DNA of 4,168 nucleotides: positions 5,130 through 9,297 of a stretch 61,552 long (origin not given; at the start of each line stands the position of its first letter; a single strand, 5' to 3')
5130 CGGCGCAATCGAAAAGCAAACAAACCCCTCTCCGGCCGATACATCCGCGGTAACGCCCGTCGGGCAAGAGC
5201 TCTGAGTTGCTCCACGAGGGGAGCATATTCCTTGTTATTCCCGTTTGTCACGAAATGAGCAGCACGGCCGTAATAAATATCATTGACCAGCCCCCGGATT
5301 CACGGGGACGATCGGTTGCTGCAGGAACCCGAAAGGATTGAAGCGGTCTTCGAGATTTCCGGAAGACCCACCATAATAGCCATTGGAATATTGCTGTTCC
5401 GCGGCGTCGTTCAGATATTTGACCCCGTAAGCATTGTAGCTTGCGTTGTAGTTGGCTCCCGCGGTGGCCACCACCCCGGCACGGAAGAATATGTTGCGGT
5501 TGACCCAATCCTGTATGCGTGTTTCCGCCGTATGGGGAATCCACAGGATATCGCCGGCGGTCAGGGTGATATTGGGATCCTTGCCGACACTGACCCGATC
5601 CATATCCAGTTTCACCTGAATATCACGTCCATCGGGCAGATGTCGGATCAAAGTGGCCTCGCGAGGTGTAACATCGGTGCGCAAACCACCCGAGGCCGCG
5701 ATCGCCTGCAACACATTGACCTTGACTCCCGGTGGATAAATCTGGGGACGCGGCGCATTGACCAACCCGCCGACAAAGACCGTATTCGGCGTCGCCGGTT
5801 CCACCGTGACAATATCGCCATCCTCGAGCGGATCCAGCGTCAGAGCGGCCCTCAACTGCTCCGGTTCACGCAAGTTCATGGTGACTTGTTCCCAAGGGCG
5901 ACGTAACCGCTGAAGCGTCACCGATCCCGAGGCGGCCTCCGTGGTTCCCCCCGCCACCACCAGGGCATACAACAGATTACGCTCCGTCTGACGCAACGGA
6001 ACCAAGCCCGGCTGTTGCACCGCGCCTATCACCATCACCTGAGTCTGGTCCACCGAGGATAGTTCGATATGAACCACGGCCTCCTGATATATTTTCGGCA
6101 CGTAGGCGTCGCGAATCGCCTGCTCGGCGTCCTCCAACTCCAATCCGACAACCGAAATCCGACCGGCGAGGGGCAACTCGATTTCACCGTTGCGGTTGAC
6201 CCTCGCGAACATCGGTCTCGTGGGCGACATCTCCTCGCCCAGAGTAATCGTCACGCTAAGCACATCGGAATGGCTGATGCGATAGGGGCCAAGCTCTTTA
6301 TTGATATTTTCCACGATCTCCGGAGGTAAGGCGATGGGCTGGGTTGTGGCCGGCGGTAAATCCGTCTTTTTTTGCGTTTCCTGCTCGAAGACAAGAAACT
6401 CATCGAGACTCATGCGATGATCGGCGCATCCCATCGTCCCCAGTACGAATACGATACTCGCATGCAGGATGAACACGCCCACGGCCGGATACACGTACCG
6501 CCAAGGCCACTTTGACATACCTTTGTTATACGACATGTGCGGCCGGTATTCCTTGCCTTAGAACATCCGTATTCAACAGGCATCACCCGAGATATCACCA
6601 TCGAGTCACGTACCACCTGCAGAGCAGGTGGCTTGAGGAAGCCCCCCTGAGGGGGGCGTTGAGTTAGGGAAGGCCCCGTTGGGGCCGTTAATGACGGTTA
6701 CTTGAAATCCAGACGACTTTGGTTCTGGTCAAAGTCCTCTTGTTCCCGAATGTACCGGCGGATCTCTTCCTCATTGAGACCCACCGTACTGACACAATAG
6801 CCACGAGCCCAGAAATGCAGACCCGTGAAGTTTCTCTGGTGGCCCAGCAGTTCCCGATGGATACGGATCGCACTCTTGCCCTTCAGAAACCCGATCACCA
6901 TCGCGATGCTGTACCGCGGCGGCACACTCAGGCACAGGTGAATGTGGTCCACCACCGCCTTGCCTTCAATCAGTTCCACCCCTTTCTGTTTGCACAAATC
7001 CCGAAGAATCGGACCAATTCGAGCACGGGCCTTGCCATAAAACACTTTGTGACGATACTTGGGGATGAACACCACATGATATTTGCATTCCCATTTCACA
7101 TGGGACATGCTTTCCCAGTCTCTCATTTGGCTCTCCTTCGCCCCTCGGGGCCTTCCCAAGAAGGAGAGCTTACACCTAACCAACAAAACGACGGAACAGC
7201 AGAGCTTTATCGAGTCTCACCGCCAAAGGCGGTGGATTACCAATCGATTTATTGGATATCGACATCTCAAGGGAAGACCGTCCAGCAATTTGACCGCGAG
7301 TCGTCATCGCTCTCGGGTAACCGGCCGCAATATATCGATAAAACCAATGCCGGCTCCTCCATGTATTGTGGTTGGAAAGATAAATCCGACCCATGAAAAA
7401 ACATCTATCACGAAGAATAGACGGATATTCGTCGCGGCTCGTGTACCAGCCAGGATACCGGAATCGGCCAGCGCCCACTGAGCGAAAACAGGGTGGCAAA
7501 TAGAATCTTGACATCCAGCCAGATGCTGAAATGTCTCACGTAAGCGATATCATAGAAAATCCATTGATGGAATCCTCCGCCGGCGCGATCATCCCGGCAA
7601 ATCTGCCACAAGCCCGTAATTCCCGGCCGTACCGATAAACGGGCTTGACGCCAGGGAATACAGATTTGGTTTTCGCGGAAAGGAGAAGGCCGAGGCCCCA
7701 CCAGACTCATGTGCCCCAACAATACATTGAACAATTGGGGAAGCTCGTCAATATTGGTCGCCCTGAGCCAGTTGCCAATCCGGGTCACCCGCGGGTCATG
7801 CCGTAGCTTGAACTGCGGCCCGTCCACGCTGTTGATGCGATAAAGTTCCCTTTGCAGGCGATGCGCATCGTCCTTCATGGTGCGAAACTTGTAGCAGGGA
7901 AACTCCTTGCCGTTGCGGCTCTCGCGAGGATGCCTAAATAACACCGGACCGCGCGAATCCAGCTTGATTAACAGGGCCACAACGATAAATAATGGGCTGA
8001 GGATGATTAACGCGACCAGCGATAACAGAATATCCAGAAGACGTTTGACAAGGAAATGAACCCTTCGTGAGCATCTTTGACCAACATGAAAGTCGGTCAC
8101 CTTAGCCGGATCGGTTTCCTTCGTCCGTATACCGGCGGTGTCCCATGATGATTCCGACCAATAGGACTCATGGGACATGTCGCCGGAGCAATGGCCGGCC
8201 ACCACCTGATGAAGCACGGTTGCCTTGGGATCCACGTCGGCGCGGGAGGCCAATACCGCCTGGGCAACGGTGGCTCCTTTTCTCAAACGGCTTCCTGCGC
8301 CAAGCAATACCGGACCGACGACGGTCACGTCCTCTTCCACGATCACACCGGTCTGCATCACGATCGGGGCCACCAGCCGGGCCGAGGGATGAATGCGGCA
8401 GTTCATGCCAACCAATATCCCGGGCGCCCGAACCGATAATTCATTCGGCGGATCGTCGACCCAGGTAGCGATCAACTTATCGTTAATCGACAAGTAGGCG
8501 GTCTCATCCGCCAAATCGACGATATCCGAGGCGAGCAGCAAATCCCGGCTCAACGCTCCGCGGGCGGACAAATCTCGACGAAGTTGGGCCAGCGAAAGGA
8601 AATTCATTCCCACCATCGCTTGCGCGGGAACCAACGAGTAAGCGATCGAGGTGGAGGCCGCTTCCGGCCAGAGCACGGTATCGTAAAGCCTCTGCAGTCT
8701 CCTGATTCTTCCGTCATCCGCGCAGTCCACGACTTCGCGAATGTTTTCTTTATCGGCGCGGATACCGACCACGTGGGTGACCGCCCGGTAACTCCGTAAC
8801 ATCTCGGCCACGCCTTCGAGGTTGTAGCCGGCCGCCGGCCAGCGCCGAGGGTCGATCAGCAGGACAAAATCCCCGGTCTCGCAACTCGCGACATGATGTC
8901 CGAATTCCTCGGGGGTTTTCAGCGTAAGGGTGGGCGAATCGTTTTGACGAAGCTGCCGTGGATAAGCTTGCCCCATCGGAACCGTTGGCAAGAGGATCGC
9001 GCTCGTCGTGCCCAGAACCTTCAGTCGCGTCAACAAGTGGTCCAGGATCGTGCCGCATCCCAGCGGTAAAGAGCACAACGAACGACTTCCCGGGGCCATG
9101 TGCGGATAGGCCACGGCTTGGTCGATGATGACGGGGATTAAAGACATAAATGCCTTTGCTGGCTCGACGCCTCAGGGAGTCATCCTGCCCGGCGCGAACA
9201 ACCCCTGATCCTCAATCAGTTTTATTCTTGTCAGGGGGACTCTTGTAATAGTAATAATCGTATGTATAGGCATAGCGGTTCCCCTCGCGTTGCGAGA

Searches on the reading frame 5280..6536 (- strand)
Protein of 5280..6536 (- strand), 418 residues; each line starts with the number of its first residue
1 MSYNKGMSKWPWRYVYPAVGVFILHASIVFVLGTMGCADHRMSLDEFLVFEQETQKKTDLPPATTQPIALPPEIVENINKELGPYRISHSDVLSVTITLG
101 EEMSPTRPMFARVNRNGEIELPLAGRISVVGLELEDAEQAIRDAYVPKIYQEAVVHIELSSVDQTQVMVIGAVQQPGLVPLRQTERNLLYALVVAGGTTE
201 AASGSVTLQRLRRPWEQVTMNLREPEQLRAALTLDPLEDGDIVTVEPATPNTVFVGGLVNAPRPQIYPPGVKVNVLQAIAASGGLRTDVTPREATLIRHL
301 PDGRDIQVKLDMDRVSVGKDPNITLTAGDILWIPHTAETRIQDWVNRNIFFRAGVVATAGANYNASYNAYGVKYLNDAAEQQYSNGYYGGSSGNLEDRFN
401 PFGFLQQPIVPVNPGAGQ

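Call 6: search_protein_families(library=pfam, proteins=[window:5280-6536:-], max_evalue=0.001)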
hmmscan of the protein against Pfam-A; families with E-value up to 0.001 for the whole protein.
window:5280-6536:- (418 aa): 3 families
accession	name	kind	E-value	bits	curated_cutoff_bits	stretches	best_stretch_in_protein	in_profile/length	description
PF02563.21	Poly_export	-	7.9e-14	52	28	1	84-159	6-76/77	Polysaccharide biosynthesis/export protein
PF22461.2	SLBB_2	-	7.5e-10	39.2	27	1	166-245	2-79/79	SLBB domain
PF10531.15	SLBB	-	2.1e-08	34.3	27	0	167-213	2-47/55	SLBB domain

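Call 9: search_protein_families(library=ncbifam, proteins=[window:5280-6536:-], max_evalue=0.01)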
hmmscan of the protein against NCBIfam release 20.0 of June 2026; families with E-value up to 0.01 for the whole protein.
window:5280-6536:- (418 aa): 4 families
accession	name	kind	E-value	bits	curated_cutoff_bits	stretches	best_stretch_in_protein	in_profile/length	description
TIGR03028.1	EpsE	equivalog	2.5e-17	63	262.65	1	85-312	2-222/239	polysaccharide export protein EpsE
TIGR03027.2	pepcterm_export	equivalog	1.1e-15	57.8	180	2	85-246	3-165/169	XrtA/PEP-CTERM system exopolysaccharide export protein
NF011658.0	PRK15078.1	subfamily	1.3e-11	43.9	333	2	85-261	85-265/380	polysaccharide export protein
NF041843.1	EpsY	equivalog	5.2e-08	32.4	320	1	84-204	52-166/211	exopolysaccharide export protein EpsY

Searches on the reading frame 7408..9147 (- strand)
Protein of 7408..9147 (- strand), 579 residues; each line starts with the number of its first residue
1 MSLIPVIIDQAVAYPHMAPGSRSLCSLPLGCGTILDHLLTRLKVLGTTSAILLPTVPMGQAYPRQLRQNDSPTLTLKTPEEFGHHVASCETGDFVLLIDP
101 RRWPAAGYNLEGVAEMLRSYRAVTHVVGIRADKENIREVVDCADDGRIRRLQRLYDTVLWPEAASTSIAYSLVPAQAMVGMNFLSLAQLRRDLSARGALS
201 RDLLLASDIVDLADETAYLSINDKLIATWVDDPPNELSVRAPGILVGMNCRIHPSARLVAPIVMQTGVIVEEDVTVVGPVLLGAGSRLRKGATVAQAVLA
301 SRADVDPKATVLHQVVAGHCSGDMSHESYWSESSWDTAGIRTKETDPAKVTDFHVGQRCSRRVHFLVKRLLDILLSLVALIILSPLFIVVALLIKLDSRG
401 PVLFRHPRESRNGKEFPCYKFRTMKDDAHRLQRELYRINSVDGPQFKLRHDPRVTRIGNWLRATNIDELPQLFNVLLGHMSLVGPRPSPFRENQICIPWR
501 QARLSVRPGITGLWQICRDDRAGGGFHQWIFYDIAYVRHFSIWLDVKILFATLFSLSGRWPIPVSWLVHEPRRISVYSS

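Call 6: search_protein_families(library=pfam, proteins=[window:7408-9147:-], max_evalue=0.001)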
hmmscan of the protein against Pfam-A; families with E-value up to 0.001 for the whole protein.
window:7408-9147:- (579 aa): 1 family
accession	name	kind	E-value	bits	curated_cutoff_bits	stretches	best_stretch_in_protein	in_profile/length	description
PF02397.22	Bac_transf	-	9.6e-63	211.4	27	1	368-555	1-176/179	Bacterial sugar transferase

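Call 9: search_protein_families(library=ncbifam, proteins=[window:7408-9147:-], max_evalue=0.01)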
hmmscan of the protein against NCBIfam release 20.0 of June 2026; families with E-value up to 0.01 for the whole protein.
window:7408-9147:- (579 aa): 11 families
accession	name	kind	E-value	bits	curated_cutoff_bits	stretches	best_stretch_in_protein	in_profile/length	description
TIGR03025.1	EPS_sugtrans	subfamily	3.9e-79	267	295.55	1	326-555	216-437/445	exopolysaccharide biosynthesis polyprenyl glycosylphosphotransferase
TIGR03022.1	WbaP_sugtrans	subfamily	1.4e-64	219.1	403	1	334-553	225-446/456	undecaprenyl-phosphate galactose phosphotransferase WbaP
TIGR03023.1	WcaJ_sugtrans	equivalog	1.9e-64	218.6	410.75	1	354-556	249-446/453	undecaprenyl-phosphate glucose phosphotransferase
NF041877.1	EPS_EpsZ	equivalog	2.2e-56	191.4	800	1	356-553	254-449/459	exopolysaccharide biosynthesis polyisoprenyl-phosphate hexose-1-phosphate transferase EpsZ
NF052601.1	undeca_RfbP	equivalog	3.8e-51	173.7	330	1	355-553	32-232/244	undecaprenyl-phosphate galactose phosphotransferase family protein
TIGR03013.1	EpsB_2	subfamily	6.6e-46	157.3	393.35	1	365-553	252-433/443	TIGR03013 family XrtA/PEP-CTERM system glycosyltransferase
NF007518.0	PRK10124.1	equivalog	6e-40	137.3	684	1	363-554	269-455/464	undecaprenyl-phosphate glucose phosphotransferase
NF011751.0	PRK15204.1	equivalog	6.6e-40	137.1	907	1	359-553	271-466/476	undecaprenyl-phosphate galactose phosphotransferase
NF050817.1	PolSacchBiosHfsE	equivalog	2e-35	122.4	750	1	357-558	262-461/467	polysaccharide biosynthesis protein HfsE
NF045514.1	glycotran_HepC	equivalog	9.7e-24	83.9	140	1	362-488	111-212/220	heterocyst development glycosyltransferase HepC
NF052502.1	man1P_GTase_Rv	exception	0.00025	20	440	1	243-312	264-331/352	mannose-1-phosphate guanylyltransferase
